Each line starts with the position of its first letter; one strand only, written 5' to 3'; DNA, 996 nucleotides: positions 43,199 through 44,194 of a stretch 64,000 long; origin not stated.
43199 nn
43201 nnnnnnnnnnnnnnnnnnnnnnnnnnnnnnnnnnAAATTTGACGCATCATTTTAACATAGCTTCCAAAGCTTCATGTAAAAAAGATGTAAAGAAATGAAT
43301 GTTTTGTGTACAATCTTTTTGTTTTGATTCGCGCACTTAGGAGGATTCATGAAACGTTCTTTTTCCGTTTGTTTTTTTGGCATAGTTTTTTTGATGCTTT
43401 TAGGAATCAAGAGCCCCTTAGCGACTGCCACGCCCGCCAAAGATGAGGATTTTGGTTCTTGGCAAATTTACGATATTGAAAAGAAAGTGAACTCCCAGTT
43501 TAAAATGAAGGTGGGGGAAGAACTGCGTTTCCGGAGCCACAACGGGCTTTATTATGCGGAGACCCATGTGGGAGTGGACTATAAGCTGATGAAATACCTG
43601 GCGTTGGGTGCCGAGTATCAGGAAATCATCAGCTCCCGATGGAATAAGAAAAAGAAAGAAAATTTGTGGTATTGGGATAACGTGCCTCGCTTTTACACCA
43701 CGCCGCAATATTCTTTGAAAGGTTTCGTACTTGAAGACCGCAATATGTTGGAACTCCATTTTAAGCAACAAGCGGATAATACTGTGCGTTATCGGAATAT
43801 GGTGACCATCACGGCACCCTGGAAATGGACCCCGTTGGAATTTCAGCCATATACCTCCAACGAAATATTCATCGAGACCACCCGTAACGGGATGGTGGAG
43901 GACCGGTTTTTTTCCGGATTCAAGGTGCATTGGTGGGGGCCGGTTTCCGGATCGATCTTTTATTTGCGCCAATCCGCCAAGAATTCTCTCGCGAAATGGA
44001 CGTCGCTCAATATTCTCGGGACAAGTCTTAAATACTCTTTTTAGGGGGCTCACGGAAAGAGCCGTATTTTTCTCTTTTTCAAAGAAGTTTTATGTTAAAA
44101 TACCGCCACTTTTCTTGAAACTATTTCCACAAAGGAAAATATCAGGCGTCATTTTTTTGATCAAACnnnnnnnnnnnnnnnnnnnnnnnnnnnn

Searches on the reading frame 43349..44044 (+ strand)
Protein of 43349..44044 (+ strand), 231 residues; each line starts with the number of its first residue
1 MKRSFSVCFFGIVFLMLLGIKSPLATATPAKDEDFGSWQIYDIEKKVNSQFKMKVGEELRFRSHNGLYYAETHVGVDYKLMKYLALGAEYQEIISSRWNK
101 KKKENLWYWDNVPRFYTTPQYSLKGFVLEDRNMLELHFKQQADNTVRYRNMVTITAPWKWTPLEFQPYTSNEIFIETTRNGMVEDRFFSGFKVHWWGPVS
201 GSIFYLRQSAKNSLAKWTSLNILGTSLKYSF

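Call 8: search_protein_families(library=pfam, proteins=[window:43349-44044:+])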
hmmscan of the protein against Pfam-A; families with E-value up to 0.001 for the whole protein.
window:43349-44044:+ (231 aa): 1 family
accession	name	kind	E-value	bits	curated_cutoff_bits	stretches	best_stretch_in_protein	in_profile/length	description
PF10677.15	DUF2490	-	2.9e-19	70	29.8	1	35-213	1-180/186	Protein of unknown function (DUF2490)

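Call 20: search_protein_families(library=ncbifam, proteins=[window:43349-44044:+], max_evalue=0.00001)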
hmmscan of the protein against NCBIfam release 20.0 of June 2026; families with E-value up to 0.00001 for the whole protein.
window:43349-44044:+ (231 aa): 0 families
